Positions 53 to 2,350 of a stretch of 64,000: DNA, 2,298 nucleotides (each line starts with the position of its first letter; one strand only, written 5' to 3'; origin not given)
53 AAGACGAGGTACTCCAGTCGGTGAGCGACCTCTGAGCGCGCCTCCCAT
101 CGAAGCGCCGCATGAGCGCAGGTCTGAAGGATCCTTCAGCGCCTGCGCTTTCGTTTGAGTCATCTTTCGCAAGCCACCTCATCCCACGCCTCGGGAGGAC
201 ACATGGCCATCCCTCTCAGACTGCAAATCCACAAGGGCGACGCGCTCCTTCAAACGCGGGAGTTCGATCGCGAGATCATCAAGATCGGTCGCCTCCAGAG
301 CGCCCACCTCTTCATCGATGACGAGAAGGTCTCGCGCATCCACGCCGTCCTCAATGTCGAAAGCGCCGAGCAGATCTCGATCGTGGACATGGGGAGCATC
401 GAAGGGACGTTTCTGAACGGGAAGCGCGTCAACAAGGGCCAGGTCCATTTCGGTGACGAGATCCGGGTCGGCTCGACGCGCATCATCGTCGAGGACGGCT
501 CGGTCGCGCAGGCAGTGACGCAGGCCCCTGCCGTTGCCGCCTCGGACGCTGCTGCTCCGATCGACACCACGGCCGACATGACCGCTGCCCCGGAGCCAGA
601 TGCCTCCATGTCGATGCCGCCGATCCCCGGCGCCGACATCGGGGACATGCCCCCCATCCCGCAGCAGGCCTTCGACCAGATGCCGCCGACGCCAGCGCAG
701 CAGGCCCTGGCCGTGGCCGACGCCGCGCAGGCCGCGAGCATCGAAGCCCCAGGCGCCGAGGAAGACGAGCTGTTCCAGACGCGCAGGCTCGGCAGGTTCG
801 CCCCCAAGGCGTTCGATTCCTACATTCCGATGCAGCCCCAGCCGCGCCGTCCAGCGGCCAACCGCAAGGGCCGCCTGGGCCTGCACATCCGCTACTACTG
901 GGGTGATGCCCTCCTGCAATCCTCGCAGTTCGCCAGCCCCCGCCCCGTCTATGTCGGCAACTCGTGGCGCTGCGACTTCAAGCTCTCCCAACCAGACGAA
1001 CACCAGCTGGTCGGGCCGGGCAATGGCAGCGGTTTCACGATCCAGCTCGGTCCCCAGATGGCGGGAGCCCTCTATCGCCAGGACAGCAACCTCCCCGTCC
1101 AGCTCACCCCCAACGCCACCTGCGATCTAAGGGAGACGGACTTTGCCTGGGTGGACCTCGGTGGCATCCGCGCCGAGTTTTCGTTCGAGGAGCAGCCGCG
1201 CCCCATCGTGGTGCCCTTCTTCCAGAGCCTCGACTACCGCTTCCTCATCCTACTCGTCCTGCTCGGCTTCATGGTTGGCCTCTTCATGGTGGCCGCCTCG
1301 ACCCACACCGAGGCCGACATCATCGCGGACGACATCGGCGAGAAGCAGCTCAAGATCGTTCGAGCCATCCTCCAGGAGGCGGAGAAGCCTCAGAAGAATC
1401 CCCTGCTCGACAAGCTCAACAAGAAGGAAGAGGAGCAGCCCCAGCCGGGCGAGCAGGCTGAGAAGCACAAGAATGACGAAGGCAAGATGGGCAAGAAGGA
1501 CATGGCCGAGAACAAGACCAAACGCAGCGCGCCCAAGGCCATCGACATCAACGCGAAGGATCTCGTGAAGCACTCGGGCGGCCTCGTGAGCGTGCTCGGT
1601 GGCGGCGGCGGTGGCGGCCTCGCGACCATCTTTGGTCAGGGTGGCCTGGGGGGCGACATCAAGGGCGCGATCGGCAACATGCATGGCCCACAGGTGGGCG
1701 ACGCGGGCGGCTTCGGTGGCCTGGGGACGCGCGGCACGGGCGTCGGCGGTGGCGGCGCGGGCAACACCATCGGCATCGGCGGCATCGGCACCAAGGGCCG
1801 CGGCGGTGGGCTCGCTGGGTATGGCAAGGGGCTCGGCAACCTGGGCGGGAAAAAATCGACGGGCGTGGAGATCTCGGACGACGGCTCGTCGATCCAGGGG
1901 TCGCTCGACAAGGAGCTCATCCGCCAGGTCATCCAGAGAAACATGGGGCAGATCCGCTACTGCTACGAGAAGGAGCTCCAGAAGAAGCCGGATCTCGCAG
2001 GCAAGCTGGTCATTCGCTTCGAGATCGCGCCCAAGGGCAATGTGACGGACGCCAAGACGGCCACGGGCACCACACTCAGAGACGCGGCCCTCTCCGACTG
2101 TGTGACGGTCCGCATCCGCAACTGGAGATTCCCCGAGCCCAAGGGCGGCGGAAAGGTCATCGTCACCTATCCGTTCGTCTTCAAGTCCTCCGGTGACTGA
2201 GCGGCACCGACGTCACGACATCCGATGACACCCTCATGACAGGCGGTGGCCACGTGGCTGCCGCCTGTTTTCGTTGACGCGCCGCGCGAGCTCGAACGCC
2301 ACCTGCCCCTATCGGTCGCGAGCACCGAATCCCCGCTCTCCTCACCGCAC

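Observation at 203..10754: Envelope locus built on an amplified two-cysteine TonB-C/TolA-C-like module (1+2+6 intact copies, 1 decayed) next to a CpoB-like lipoprotein and a class A PBP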

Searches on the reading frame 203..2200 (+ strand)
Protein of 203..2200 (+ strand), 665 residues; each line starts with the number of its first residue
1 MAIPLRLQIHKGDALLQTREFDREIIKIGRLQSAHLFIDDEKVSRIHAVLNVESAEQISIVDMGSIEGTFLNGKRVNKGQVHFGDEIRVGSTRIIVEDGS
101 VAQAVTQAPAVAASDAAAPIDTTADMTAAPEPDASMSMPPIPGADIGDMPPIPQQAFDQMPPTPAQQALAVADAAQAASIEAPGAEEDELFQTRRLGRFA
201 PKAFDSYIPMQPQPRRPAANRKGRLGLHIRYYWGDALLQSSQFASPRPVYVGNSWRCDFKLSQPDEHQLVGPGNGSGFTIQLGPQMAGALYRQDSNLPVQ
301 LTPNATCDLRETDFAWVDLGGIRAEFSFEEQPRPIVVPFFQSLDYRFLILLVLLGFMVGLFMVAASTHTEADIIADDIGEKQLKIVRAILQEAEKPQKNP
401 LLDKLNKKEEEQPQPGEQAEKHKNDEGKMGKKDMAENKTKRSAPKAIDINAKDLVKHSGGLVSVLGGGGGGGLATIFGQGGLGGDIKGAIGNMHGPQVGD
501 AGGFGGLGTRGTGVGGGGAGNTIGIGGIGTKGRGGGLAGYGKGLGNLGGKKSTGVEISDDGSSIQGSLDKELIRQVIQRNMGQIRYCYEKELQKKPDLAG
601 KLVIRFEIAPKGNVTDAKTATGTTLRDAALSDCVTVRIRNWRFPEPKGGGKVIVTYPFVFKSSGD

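Call 3: search_protein_families(library=pfam, proteins=[window:203-2200:+], max_evalue=0.1)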
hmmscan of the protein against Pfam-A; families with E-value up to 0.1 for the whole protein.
window:203-2200:+ (665 aa): 4 families
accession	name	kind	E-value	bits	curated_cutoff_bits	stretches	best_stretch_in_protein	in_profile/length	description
PF00498.31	FHA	-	2.6e-14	53.8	20.7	1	26-90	1-67/67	FHA domain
PF16697.10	Yop-YscD_cpl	-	1.2e-10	41.9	33.2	1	21-96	14-90/94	Inner membrane component of T3SS, cytoplasmic domain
PF03544.19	TonB_C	-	0.00012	22.9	24.6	1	596-661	12-78/79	Gram-negative bacterial TonB protein C-terminal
PF18221.6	MU2_FHA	-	0.097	13.2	29.2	0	24-73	16-63/94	Mutator 2 Fork head associated domain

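Call 4: search_protein_families(library=ncbifam, proteins=[window:203-2200:+], max_evalue=0.1)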
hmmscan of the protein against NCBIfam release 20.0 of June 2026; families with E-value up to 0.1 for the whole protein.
window:203-2200:+ (665 aa): 9 families
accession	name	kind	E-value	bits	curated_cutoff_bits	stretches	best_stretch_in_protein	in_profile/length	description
NF033760.1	gliding_GltG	equivalog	4e-199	663.3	650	1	1-665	1-650/650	adventurous gliding motility protein GltG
NF033768.1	myxo_SS_tail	domain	1.5e-33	114.7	40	1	568-661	1-92/92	AgmX/PglI C-terminal domain-containing protein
NF041660.2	oxygluDhInhib_OdhI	equivalog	2.5e-13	50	200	1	21-95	53-126/130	oxoglutarate dehydrogenase inhibitor Odhl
NF033761.1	gliding_GltJ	equivalog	2.6e-12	46.7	450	1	561-660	574-671/671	adventurous gliding motility protein GltJ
NF049868.1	FhaB_Rv0019c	equivalog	4.9e-12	46.2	125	1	5-94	67-156/158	FHA domain-containing protein FhaB/FipA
TIGR03354.1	VI_FHA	hypoth_equivalog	6e-08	32.9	120.25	1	18-219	18-216/420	type VI secretion system-associated FHA domain protein TagH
NF052573.1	HisKinEspAMyxo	equivalog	9.9e-08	30.5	1400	1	28-94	50-116/755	serine histidine kinase EspA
TIGR01352.1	tonB_Cterm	subfamily_domain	4.2e-05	23.8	27.1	1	598-661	12-74/76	TonB family protein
NF011153.0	PRK14560.1-4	equivalog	0.021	14.7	169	1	32-98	54-120/162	putative RNA-binding protein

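Call 13: find_related_loci(query=window:203-2200:+, collection=genome_contigs, flank=10000)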
Query window:203-2200:+ (665 aa) in genome_contigs; peptide patterns used: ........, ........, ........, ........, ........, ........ (x = any residue, [..] = any of these).
134 stretches matched a pattern; 96 encode a relative of the query (tblastn E <= 1e-3); the best 80 are kept; 80 distinct loci.
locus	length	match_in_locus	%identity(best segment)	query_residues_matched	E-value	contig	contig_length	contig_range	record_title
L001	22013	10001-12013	67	1-665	0e+0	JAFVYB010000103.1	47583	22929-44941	MAG: Myxococcaceae bacterium isolate RGIG5499 Sheep_Colon.Co__c2853629, whole genome shotgun sequence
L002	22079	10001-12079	60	1-665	0e+0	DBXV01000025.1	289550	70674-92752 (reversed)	MAG TPA_asm: Myxococcales bacterium UBA1203 UBA1203_contig_7866, whole genome shotgun sequence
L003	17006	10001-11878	49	5-665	2e-160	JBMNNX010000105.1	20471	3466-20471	MAG: Myxococcales bacterium isolate SBF912SR1HQ0023 scaffold_8301_c1, whole genome shotgun sequence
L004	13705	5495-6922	57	186-665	2e-134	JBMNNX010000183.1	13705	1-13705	MAG: Myxococcales bacterium isolate SBF912SR1HQ0023 scaffold_15126_c1, whole genome shotgun sequence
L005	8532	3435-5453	34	1-664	7e-70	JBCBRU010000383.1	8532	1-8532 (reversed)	MAG: Myxococcota bacterium isolate J06636_7 k141_368441_length_8532_cov_19.0000, whole genome shotgun sequence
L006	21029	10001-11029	41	310-664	1e-46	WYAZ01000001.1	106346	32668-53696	MAG: Deltaproteobacteria bacterium isolate PRO2 k127_13616, whole genome shotgun sequence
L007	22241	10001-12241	32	1-664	2e-46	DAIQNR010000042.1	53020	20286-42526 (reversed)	MAG TPA_asm: Myxococcota bacterium isolate CTOTU7342 NODE_595_length_53020_cov_13.827263, whole genome shotgun sequence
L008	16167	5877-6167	66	1-97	3e-37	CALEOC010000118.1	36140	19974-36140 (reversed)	MAG TPA_asm: uncultured Myxococcales bacterium isolate SRR1561992_bin.48_CONCOCT_v1.1_MAG genome assembly, contig: ERZ72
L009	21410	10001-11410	30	200-664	1e-36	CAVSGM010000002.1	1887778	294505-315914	MAG: uncultured delta proteobacterium isolate MFD05684.bin.1.422 genome assembly, contig: contig_34589, whole genome sho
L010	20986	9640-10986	31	227-661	6e-35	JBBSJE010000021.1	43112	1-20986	MAG: Polyangia bacterium isolate LS4_concoct.240 LS4_concoct.240_K_420005_L_43112_cov_10.9949, whole genome shotgun sequ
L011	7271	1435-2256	32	391-664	9e-35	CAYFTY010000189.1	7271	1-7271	MAG TPA_asm: uncultured Bradymonadales bacterium isolate ERP107533_co1_45 genome assembly, contig: NODE_12345_length_727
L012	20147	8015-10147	41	2-660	2e-33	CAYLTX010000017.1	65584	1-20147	MAG TPA_asm: uncultured Bradymonadales bacterium isolate SRP332253_co1_289 genome assembly, contig: NODE_419_length_6558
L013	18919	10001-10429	43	520-662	1e-31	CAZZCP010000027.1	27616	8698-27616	MAG TPA_asm: uncultured Pseudobdellovibrionaceae bacterium isolate SRP141376_co3_413 genome assembly, contig: NODE_4532_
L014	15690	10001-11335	30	227-665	8e-32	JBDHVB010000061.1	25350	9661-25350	MAG: Myxococcota bacterium isolate AS-MESO-OLR.103 NODE_5740_length_25350_cov_6.772128, whole genome shotgun sequence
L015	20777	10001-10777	34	403-661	5e-31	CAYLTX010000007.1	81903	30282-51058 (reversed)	MAG TPA_asm: uncultured Bradymonadales bacterium isolate SRP332253_co1_289 genome assembly, contig: NODE_268_length_8190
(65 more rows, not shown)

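Call 20: search_protein_families(library=ncbifam, proteins=[L001:4142-7858:+, L001:7964-9514:+, L001:9626-9865:+, L001:12296-14083:+, L001:14126-16144:+, L002:14047-14586:+, L001:891-2969:+, L002:8033-9532:+], max_evalue=0.01)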
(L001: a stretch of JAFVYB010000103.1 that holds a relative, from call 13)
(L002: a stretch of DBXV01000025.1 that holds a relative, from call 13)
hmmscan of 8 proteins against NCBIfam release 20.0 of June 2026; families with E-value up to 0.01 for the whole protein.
L001:4142-7858:+ (1238 aa): 3 families
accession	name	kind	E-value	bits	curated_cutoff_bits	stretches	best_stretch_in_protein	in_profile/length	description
TIGR02795.1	tol_pal_ybgF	equivalog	1.9e-26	93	90.1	2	691-794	7-110/119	tol-pal system protein YbgF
TIGR03302.1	OM_YfiO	subfamily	1.6e-07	31.1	81.4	2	188-330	27-147/239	outer membrane protein assembly factor BamD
NF052312.1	T9SS_PorW_SprE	equivalog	0.0004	19.2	250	1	173-299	232-355/716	type IX secretion system periplasmic lipoprotein PorW/SprE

L001:7964-9514:+ (516 aa): 21 families
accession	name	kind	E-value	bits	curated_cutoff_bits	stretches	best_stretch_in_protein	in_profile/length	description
NF033758.1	gliding_GltE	equivalog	1.1e-117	393.6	225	1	21-416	6-407/411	adventurous gliding motility TPR repeat lipoprotein GltE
TIGR02917.1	PEP_TPR_lipo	equivalog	5.2e-25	87.5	312.2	2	84-293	486-695/899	XrtA/PEP-CTERM system TPR-repeat protein PrsT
NF040959.1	MamA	equivalog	1.1e-21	77.3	200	3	136-293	42-199/204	magnetosome protein MamA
NF033762.1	social_mot_Tgl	equivalog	1e-19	70.9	225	2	84-209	52-180/252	social motility TPR repeat lipoprotein Tgl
TIGR02521.1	type_IV_pilW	equivalog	7.8e-13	48.5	154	3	84-229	52-199/234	type IV pilus biogenesis/stability protein PilW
NF002725.1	PRK02603.1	equivalog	8.5e-12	45.4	143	1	96-151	71-126/173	photosystem I assembly protein Ycf3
NF047507.1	TPR_BatC_Lepto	exception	6.5e-11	42.1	175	1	83-139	82-138/214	TPR repeat-containing protein BatC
TIGR02795.1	tol_pal_ybgF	equivalog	4.5e-09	36.9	90.1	1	85-169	27-114/119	tol-pal system protein YbgF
NF008757.0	PRK11788.1-5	equivalog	1.6e-08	34.1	363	2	83-214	200-330/388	lipopolysaccharide assembly protein LapB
NF033920.0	C39_PA2778_fam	equivalog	5.5e-07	29.3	150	0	221-325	143-248/255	PA2778 family cysteine peptidase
NF008756.0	PRK11788.1-4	equivalog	6.6e-07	28.7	474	1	220-297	167-244/389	lipopolysaccharide assembly protein LapB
TIGR02552.1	LcrH_SycD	equivalog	1.2e-06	28.2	104.8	1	85-164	40-119/136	SycD/LcrH family type III secretion system chaperone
NF011886.0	PRK15359.1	equivalog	8.6e-06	25.6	146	0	87-126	82-121/144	type III secretion system chaperone protein SscB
TIGR03939.1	PGA_TPR_OMP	equivalog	1.5e-05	23.4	366.65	1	56-223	328-487/800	poly-beta-1,6 N-acetyl-D-glucosamine export porin PgaA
NF040561.1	PrimPol_Msp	equivalog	9.1e-05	21.2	200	1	112-199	6-92/515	CRISPR-associated primase-polymerase type A1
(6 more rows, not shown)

L001:9626-9865:+ (79 aa): 1 family
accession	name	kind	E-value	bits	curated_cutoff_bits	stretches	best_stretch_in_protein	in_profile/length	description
NF033764.1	gliding_CglF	equivalog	3.7e-27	94.2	90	1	20-79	29-88/88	adventurous gliding motility protein CglF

L001:12296-14083:+ (595 aa): 0 families

L001:14126-16144:+ (672 aa): 2 families
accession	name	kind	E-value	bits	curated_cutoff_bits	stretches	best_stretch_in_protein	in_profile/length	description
NF033768.1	myxo_SS_tail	domain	7.2e-26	90.1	40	2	373-451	2-80/92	AgmX/PglI C-terminal domain-containing protein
NF033760.1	gliding_GltG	equivalog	2.4e-08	33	650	0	371-451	553-633/650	adventurous gliding motility protein GltG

L002:14047-14586:+ (179 aa): 0 families

L001:891-2969:+ (692 aa): 9 families
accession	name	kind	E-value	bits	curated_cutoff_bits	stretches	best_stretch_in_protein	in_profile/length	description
NF041464.1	HelD_BACSU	equivalog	5.4e-37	127.1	419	3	442-690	523-771/779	RNA polymerase recycling motor HelD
NF041254.1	motor_HelR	exception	9.6e-20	70.4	750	2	464-563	518-619/706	RNA polymerase recycling motor ATPase HelR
NF041258.1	motor_HelR_2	exception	5.4e-17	61.2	1100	2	466-551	515-601/713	RNA polymerase recycling motor ATPase HelR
NF041465.1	HelD_MYCSM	equivalog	1.9e-14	52.7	1051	2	466-551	520-606/719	RNA polymerase recycling motor HelD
NF008276.0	PRK11054.1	equivalog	1.5e-07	30.3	543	0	656-687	636-667/684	DNA helicase IV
TIGR01073.1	pcrA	equivalog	1.1e-06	27.3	911.2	1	231-271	5-44/725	DNA helicase PcrA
NF008743.0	PRK11773.1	equivalog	6.8e-06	24.7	965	1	227-269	3-47/720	DNA helicase II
TIGR01074.1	rep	equivalog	7.7e-06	24.4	951.45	0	234-268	5-38/668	DNA helicase Rep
TIGR01075.1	uvrD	equivalog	9.7e-06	24.1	1144.45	0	231-269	5-42/715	DNA helicase II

L002:8033-9532:+ (499 aa): 22 families
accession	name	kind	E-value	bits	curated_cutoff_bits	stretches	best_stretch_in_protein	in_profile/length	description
NF033758.1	gliding_GltE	equivalog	1.2e-119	400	225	1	24-419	9-408/411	adventurous gliding motility TPR repeat lipoprotein GltE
TIGR02917.1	PEP_TPR_lipo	equivalog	5.1e-26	90.8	312.2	2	99-306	465-672/899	XrtA/PEP-CTERM system TPR-repeat protein PrsT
NF040959.1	MamA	equivalog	1.7e-21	76.6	200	2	146-296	50-200/204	magnetosome protein MamA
NF033762.1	social_mot_Tgl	equivalog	7.9e-16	58.1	225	2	86-211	52-180/252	social motility TPR repeat lipoprotein Tgl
NF002725.1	PRK02603.1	equivalog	3.8e-12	46.6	143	2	100-151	73-124/173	photosystem I assembly protein Ycf3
TIGR02521.1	type_IV_pilW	equivalog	3.3e-11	43.2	154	1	86-139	52-105/234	type IV pilus biogenesis/stability protein PilW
TIGR02552.1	LcrH_SycD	equivalog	1.7e-10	40.7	104.8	2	86-165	39-118/136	SycD/LcrH family type III secretion system chaperone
NF047507.1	TPR_BatC_Lepto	exception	2.2e-09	37.1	175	1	98-145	95-142/214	TPR repeat-containing protein BatC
NF008757.0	PRK11788.1-5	equivalog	2.6e-09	36.7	363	1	84-225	199-340/388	lipopolysaccharide assembly protein LapB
TIGR03939.1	PGA_TPR_OMP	equivalog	2.2e-07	29.5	366.65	1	57-225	327-487/800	poly-beta-1,6 N-acetyl-D-glucosamine export porin PgaA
NF011886.0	PRK15359.1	equivalog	4.7e-07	29.7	146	1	230-330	19-119/144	type III secretion system chaperone protein SscB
NF033920.0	C39_PA2778_fam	equivalog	6.8e-06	25.7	150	2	222-328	142-249/255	PA2778 family cysteine peptidase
NF008391.2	PRK11189.1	equivalog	1.1e-05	25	250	1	86-192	86-191/297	lipoprotein NlpI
NF008756.0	PRK11788.1-4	equivalog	1.4e-05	24.3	474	1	221-301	166-246/389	lipopolysaccharide assembly protein LapB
NF047558.1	TPR_END_plus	domain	1.6e-05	24.8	32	1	101-138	1-38/56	TPR end-of-group domain-containing protein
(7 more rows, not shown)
